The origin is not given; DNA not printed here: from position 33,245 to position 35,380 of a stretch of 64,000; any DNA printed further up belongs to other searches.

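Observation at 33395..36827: Translationally coupled GHKL-ATPase plus two unknown proteins: candidate undescribed defence operon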

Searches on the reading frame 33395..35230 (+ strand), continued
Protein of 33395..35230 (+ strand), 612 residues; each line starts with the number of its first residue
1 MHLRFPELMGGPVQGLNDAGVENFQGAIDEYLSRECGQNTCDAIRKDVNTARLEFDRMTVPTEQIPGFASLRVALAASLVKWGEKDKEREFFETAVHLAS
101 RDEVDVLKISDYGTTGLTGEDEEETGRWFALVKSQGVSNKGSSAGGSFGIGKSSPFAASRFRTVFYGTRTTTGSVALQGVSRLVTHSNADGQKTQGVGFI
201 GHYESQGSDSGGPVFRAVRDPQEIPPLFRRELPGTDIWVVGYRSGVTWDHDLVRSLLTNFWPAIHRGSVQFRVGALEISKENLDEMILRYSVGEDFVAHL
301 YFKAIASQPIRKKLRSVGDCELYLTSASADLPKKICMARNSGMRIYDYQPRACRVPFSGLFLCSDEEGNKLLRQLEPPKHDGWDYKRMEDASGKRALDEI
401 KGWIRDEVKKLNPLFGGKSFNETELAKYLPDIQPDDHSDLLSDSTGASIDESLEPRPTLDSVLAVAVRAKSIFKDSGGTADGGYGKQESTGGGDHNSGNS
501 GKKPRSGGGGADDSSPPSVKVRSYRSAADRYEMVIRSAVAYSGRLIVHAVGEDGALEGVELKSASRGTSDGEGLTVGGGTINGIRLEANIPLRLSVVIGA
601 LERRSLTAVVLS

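Call 75: search_dna_similar(query=window:33395-35230:+, collection=phages, mode=protein, max_rows=10)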
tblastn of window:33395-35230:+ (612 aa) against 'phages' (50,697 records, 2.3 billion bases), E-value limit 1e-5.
Records with a match: 2; places in all: 2; records where one place covers at least 80% of the query: 1.
Best place of each record, by identity: <60% 2.
By first word of the organism name: phage 1; Bacteriophage 1.
By host as written in the record: [Clostridium] innocuum 1; - 1.
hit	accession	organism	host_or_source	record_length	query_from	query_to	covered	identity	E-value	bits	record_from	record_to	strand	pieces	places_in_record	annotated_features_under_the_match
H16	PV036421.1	phage NatCom_9291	[Clostridium] innocuum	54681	5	505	82%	29.0%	8e-49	189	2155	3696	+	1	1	hypothetical protein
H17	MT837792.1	Bacteriophage sp.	human fecal samples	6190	15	488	77%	26.0%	3e-28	126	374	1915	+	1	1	record has no annotation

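Call 76: get_annotated_region(hit=H5, flank=7000)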
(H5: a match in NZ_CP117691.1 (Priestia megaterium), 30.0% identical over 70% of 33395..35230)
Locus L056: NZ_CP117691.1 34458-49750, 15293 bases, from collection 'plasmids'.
description: Priestia megaterium strain GEB3 plasmid p3_GEB3, complete sequence
organism: Priestia megaterium (NCBI taxid 1404)
taxonomy: Bacteria; Bacillota; Bacilli; Bacillales; Bacillaceae; Priestia; Priestia megaterium
host: -; source: ginseng,Single cell; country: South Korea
typing (MOB-suite, as given by PLSDB): mobilizable; replicon rep_cluster_385; relaxase MOBP
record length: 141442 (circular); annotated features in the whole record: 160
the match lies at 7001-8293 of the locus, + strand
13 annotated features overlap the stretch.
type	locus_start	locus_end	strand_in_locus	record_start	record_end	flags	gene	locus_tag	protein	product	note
CDS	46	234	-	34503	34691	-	-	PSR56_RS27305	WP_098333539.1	hypothetical protein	-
CDS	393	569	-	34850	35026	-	-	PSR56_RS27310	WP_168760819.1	aspartyl-phosphate phosphatase Spo0E family protein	-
CDS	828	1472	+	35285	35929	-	-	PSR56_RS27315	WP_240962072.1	hypothetical protein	-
CDS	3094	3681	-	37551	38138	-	-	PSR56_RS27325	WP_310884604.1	hypothetical protein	-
CDS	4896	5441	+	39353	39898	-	-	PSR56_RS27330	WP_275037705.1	hypothetical protein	-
CDS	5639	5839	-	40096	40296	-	-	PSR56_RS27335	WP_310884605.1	hypothetical protein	-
CDS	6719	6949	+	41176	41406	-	-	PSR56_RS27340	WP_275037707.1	hypothetical protein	-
CDS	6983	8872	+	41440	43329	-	-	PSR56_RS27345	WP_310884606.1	hypothetical protein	-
CDS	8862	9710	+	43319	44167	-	-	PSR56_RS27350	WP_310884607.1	hypothetical protein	-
CDS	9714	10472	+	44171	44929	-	-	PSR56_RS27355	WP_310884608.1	DUF6339 family protein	-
CDS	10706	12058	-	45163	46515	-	-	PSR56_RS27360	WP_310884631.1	MutH/Sau3AI family endonuclease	-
CDS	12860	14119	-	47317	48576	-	dcm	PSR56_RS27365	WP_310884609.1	DNA (cytosine-5-)-methyltransferase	GO:0006304 - DNA modification [Evidence IEA]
CDS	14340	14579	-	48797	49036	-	-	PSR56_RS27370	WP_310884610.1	DNA-binding protein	-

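Call 77: get_annotated_region(hit=H16, flank=7000)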
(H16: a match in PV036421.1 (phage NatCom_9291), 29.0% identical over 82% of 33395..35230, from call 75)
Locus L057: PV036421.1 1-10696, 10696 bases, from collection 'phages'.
description: Phage NatCom_9291, complete genome.
organism: phage NatCom_9291 (NCBI taxid 3403542)
taxonomy: Viruses; Duplodnaviria; Heunggongvirae; Uroviricota; Caudoviricetes; Ca. Heliusvirales
host: [Clostridium] innocuum; source: human feces; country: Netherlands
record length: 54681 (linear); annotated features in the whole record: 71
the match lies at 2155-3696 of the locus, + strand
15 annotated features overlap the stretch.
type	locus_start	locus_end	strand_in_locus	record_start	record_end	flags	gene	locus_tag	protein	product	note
CDS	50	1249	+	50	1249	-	-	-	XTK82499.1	integrase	-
CDS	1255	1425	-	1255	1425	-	-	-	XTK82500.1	hypothetical protein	-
CDS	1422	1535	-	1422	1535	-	-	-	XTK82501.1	hypothetical protein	-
CDS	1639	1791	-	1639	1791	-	-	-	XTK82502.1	hypothetical protein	-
CDS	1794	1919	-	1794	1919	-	-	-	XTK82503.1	hypothetical protein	-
CDS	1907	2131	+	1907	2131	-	-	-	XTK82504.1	hypothetical protein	-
CDS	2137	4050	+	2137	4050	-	-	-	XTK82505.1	hypothetical protein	-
CDS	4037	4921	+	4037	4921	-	-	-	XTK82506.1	hypothetical protein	-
CDS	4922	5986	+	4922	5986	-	-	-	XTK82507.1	hypothetical protein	-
CDS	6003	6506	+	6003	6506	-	-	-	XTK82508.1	hypothetical protein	-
CDS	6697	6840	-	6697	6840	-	-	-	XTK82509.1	hypothetical protein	-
CDS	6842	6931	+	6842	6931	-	-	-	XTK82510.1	hypothetical protein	-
CDS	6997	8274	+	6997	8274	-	-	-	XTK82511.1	DNA methyltransferase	-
CDS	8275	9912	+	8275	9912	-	-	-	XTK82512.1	hypothetical protein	-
CDS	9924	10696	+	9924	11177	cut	-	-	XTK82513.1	hypothetical protein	-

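Call 78: get_annotated_region(hit=H1, flank=7000)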
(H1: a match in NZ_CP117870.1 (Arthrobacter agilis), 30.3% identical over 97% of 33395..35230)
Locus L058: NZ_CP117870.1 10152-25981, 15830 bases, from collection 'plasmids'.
description: Arthrobacter agilis strain TMP24 plasmid pAAG24-152, complete sequence
organism: Arthrobacter agilis (NCBI taxid 37921)
taxonomy: Bacteria; Actinomycetota; Actinomycetes; Micrococcales; Micrococcaceae; Arthrobacter; Arthrobacter agilis
host: -; source: cell culture,Middle part of the water column of temporary meltwater pond; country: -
typing (MOB-suite, as given by PLSDB): mobilizable; relaxase MOBF
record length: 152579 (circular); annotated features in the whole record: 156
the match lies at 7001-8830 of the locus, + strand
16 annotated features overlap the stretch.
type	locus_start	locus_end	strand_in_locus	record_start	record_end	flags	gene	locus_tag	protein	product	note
CDS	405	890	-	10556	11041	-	-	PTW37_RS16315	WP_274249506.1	histone-like nucleoid-structuring protein Lsr2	-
CDS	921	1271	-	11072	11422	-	-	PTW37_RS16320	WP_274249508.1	Lsr2 family protein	-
CDS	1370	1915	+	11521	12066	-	-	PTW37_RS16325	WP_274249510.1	hypothetical protein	-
CDS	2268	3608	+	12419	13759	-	dcm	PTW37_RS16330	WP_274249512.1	DNA (cytosine-5-)-methyltransferase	GO:0006304 - DNA modification [Evidence IEA]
CDS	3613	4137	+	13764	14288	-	vsr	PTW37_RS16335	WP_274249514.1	DNA mismatch endonuclease Vsr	GO:0006298 - mismatch repair [Evidence IEA]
CDS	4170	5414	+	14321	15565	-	-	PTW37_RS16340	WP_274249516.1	type II restriction endonuclease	GO:0009307 - DNA restriction-modification system [Evidence IEA]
CDS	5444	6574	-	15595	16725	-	-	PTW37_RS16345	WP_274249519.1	DUF3320 domain-containing protein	-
CDS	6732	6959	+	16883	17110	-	-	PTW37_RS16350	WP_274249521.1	hypothetical protein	-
CDS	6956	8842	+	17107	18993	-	-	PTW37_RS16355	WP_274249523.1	hypothetical protein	-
CDS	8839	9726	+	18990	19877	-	-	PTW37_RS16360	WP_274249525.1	hypothetical protein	-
CDS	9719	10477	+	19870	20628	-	-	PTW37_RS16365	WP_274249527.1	DUF6339 family protein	-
CDS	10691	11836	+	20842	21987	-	-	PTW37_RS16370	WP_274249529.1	Shedu immune nuclease family protein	-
CDS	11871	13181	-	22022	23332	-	-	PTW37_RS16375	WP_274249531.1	ISL3 family transposase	-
CDS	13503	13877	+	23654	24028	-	-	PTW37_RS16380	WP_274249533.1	hypothetical protein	-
CDS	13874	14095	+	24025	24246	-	-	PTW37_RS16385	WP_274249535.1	hypothetical protein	-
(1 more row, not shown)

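Call 81: search_protein_families(library=pfam, proteins=[L046:6817-7968:+, L057:4922-5983:+, L057:8275-9909:+], max_evalue=0.1)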
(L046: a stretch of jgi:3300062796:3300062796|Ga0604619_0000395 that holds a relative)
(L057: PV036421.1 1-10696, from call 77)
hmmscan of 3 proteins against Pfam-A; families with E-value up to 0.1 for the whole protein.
L046:6817-7968:+ (384 aa): 1 family
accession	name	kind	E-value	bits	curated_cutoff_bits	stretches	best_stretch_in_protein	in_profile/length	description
PF07848.18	PaaX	-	0.0055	17.3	24.8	1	352-377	43-68/70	PaaX-like protein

L057:4922-5983:+ (354 aa): 1 family
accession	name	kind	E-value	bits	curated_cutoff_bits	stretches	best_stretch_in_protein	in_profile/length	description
PF19866.4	DUF6339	-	1.4e-52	178.4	23.2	1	67-245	2-173/175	Family of unknown function (DUF6339)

L057:8275-9909:+ (545 aa): 7 families
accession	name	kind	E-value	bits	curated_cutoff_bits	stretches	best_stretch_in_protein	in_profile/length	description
PF07728.20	AAA_5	-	5.9e-12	46.2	22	1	277-427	2-139/139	AAA domain (dynein-related subfamily)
PF13401.12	AAA_22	-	0.0025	18.6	27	1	275-363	6-93/130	AAA domain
PF20720.3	nSTAND3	-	0.0065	16.6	27.2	0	265-294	8-37/155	Novel STAND NTPase 3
PF13238.12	AAA_18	-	0.0083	17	29.4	1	277-305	1-29/128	AAA domain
PF07726.17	AAA_3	-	0.012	16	27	1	277-340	2-63/131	ATPase family associated with various cellular activities (AAA)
PF12775.13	AAA_7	-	0.014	15.3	25.8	0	270-316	29-77/181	P-loop containing dynein motor region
PF08433.16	KTI12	-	0.042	13.8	22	0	277-297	4-24/271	Chromatin associated protein KTI12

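Call 95: search_protein_families(library=phrogs, proteins=[window:33395-35230:+], max_evalue=0.01)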
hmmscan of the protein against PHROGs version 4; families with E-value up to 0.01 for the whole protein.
window:33395-35230:+ (612 aa): 0 families

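Call 97: search_protein_families(library=padloc, proteins=[L030:16697-18613:+, L030:2822-4891:+, L031:12482-16189:-, L031:3769-5724:-, L032:5692-6729:+, L032:6849-7961:+, L037:8034-9188:+, L037:14191-14979:+, L036:1272-5990:+, L036:17374-19386:+], max_evalue=0.00001)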
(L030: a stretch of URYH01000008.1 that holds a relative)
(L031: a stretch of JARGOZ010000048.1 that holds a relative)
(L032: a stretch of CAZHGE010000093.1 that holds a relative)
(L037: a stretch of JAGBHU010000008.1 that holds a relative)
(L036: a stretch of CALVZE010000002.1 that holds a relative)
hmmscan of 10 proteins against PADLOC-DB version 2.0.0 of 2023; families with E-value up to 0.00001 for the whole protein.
L030:16697-18613:+ (639 aa): 28 families (the best 25 are shown)
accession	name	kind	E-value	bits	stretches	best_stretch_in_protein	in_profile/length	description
PDLC03634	MTase_III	-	1.2e-191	636.8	1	3-635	3-616/621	Type III methyltransferase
PDLC03637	MTase_III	-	3.4e-111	370.4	2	7-240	41-265/513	Type III methyltransferase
PDLC03641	MTase_III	-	8.5e-109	362.9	1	15-527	17-514/657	Type III methyltransferase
PDLC03644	MTase_III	-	1.1e-73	246.8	1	82-465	31-389/542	Type III methyltransferase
PDLC03640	MTase_III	-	2.2e-52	176.3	2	88-237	42-197/654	Type III methyltransferase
PDLC03642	MTase_III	-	5.3e-52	175.2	2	82-251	75-230/528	Type III methyltransferase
PDLC03635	MTase_III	-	4.4e-48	162.5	2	159-455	265-558/708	Type III methyltransferase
PDLC03636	MTase_III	-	2.3e-44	150.1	2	156-461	90-397/575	Type III methyltransferase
PDLC03639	MTase_III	-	1.3e-38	130.8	2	87-253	85-241/639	Type III methyltransferase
PDLC03278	MTase_II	-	1.2e-34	118.4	2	349-474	235-361/390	Type II methyltransferase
PDLC03643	MTase_III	-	2.6e-31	107.3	2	319-466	137-275/465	Type III methyltransferase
PDLC03354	MTase_II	-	3.2e-30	103.5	1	51-441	23-360/425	Type II methyltransferase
PDLC03646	MTase_III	-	2.4e-28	96.5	2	159-465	518-832/1057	Type III methyltransferase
PDLC03638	MTase_III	-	7.1e-28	95.4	2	160-460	429-668/816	Type III methyltransferase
PDLC03300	MTase_II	-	6.9e-25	85.7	2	88-242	10-166/302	Type II methyltransferase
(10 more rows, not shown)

L030:2822-4891:+ (690 aa): 0 families

L031:12482-16189:- (1236 aa): 14 families
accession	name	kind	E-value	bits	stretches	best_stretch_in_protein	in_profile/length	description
PDLC03659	mREase_IV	-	2.3e-73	245.5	1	139-742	19-616/945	Type IV methyl-directed restriction enzyme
PDLC03658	mREase_IV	-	6.1e-64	214.2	1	168-695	53-563/953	Type IV methyl-directed restriction enzyme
PDLC02707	PbeA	-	1e-30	105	2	571-690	509-630/672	PbeA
PDLC02704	PbeA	-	5.4e-21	72.7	1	571-690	516-644/682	PbeA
PDLC02705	PbeA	-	2e-15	54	1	583-691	525-634/691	PbeA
PDLC03049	REase_I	-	1.3e-14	51.2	1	346-567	167-390/807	Type I restriction enzyme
PDLC02703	PbeA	-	1.1e-12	45.4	1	223-544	113-450/626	PbeA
PDLC03047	REase_I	-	5.5e-11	38.9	0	638-698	664-731/1107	Type I restriction enzyme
PDLC02706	PbeA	-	6.2e-11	39.6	1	612-690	595-672/722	PbeA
PDLC00441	ThsC2|ThsC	-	3.2e-09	34.8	1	36-104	47-113/148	HIT family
PDLC02861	DpdF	-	2.6e-08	30.7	1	565-677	221-333/611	DpdF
PDLC03928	PsyrT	-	2.5e-07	27.4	1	567-679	226-337/689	-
PDLC02870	DpdF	-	3.1e-07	27.3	1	571-679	212-322/534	DpdF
PDLC03597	REase_MTase_IIG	-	5.3e-06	22.2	0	642-687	560-605/1646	Type IIG restriction enzyme-methyltransferase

L031:3769-5724:- (652 aa): 33 families (the best 25 are shown)
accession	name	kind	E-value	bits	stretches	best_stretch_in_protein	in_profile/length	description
PDLC01087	C3a187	-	1.7e-73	246.3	1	17-615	14-547/559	NERD+UvrD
PDLC00132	GajB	-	3e-22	77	1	350-445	211-305/625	UrvD helicase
PDLC03813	RTasNERD-Hel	-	2.1e-21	74.6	1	9-434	4-368/519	DRT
PDLC00117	GajB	-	6.1e-19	65.9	1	518-612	478-575/604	UrvD helicase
PDLC03802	RTasHel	-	1.5e-15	55.1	1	353-449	192-281/675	DRT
PDLC00114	GajB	-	3.6e-15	53.6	1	351-439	213-299/635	UrvD helicase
PDLC00127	GajB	-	3.8e-15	53.4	2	353-433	201-283/594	UrvD helicase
PDLC00135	GajB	-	1.2e-14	52.2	0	352-440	168-253/603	UrvD helicase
PDLC00112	GajB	-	3.5e-14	50.3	1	545-612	488-558/581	UrvD helicase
PDLC00104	GajB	-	1.2e-13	48.7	1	548-607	500-559/574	UrvD helicase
PDLC00122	GajB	-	3.4e-13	47.3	0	354-449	163-257/502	UrvD helicase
PDLC00109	GajB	-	4.3e-12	43.2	1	352-438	174-254/647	UrvD helicase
PDLC00136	GajB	-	1.2e-11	42.3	0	549-611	484-547/570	UrvD helicase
PDLC03002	Helicase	-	1.1e-10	38.4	0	232-301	181-250/707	-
PDLC00130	GajB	-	6e-10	36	1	549-611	506-568/589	UrvD helicase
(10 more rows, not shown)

L032:5692-6729:+ (346 aa): 0 families

L032:6849-7961:+ (371 aa): 0 families

L037:8034-9188:+ (385 aa): 18 families
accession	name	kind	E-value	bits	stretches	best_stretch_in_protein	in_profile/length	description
PDLC03294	MTase_II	-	7.7e-57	191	2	183-374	88-271/272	Type II methyltransferase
PDLC03735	oMTase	-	7e-38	128.6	2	172-375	82-283/284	orphan methyltransferase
PDLC03729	oMTase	-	9.4e-32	108.6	2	182-362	86-259/275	orphan methyltransferase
PDLC03266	MTase_II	-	2e-31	107.5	2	2-75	15-89/285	Type II methyltransferase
PDLC03349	MTase_II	-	4e-28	96.5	2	177-375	164-359/374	Type II methyltransferase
PDLC03247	MTase_II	-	1.3e-27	94.8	2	5-92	6-93/282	Type II methyltransferase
PDLC03261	MTase_II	-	6.7e-22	75.5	2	2-71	25-90/643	Type II methyltransferase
PDLC03383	MTase_II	-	7.4e-20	69.6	2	6-72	23-85/318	Type II methyltransferase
PDLC04018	PD-Lambda-5_B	-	2.6e-19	67.6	2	238-382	147-279/291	-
PDLC03264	MTase_II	-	5.8e-18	63.2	1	183-377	100-286/306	Type II methyltransferase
PDLC03253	MTase_II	-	9.4e-15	53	2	1-76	3-74/253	Type II methyltransferase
PDLC03302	MTase_II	-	1.8e-12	44.8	1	4-70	362-426/626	Type II methyltransferase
PDLC03717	oMTase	-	3.3e-11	41.1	1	5-71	6-72/285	orphan methyltransferase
PDLC03344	MTase_II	-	2.6e-10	38.4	1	2-78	4-81/154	Type II methyltransferase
PDLC03244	MTase_II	-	2.1e-09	34.9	1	4-97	30-125/295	Type II methyltransferase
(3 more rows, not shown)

L037:14191-14979:+ (263 aa): 21 families
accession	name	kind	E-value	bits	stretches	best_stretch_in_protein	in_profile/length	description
PDLC00769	Cyclase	-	5.5e-86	286.2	1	8-262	1-260/261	oligonucleotide-cyclase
PDLC00823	Cyclase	-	1e-28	98.8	1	8-225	3-217/285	oligonucleotide-cyclase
PDLC00776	Cyclase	-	1.8e-22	78.1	1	9-202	4-198/287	oligonucleotide-cyclase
PDLC00809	Cyclase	-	2.9e-21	74.3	1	9-206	3-210/295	oligonucleotide-cyclase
PDLC00802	Cyclase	-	1.2e-20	72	1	91-224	125-264/332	oligonucleotide-cyclase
PDLC00822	Cyclase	-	4.8e-20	70.2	2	8-125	1-121/375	oligonucleotide-cyclase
PDLC00773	Cyclase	-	6e-20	70.1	1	24-231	17-231/334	oligonucleotide-cyclase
PDLC00820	Cyclase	-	1.6e-19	68.4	1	16-263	9-270/324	oligonucleotide-cyclase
PDLC00786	Cyclase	-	1.4e-15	55.5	1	8-214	1-218/293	oligonucleotide-cyclase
PDLC00796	Cyclase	-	8.7e-15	53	1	8-216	1-217/432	oligonucleotide-cyclase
PDLC00805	Cyclase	-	2.1e-12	45.1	1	14-195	29-220/314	oligonucleotide-cyclase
PDLC00790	Cyclase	-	1.2e-11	42.5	1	8-188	35-215/310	oligonucleotide-cyclase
PDLC00814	Cyclase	-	1.2e-10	39.3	1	10-209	5-214/295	oligonucleotide-cyclase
PDLC00798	Cyclase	-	2.8e-10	38.2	1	13-222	6-221/344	oligonucleotide-cyclase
PDLC00793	Cyclase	-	4e-10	37.4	1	20-216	14-219/462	oligonucleotide-cyclase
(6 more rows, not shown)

L036:1272-5990:+ (1573 aa): 0 families

L036:17374-19386:+ (671 aa): 25 families
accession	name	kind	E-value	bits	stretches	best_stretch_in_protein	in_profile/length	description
PDLC03634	MTase_III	-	1.1e-182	607.2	1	10-666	2-615/621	Type III methyltransferase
PDLC03637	MTase_III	-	1.1e-100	335.7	2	10-262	36-278/513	Type III methyltransferase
PDLC03641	MTase_III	-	2.2e-99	331.8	1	35-561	39-537/657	Type III methyltransferase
PDLC03644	MTase_III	-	3.8e-71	238.4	1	64-475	5-388/542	Type III methyltransferase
PDLC03642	MTase_III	-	2.4e-50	169.7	1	87-492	72-420/528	Type III methyltransferase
PDLC03636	MTase_III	-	2.4e-48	163.3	2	161-471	87-396/575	Type III methyltransferase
PDLC03640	MTase_III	-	5.7e-46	155.1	2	96-246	42-197/654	Type III methyltransferase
PDLC03635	MTase_III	-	2.3e-43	146.9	2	166-466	264-558/708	Type III methyltransferase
PDLC03639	MTase_III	-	7.2e-37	125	2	96-297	86-272/639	Type III methyltransferase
PDLC03643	MTase_III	-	4.8e-36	122.9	1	174-472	1-270/465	Type III methyltransferase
PDLC03354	MTase_II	-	2.6e-34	117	1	59-252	23-211/425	Type II methyltransferase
PDLC03278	MTase_II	-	6.6e-33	112.7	2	360-496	236-373/390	Type II methyltransferase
PDLC03638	MTase_III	-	2.7e-27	93.5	2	167-472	428-669/816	Type III methyltransferase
PDLC03646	MTase_III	-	9.4e-26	87.9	2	167-477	518-833/1057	Type III methyltransferase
PDLC03300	MTase_II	-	2e-22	77.6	1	95-256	9-171/302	Type II methyltransferase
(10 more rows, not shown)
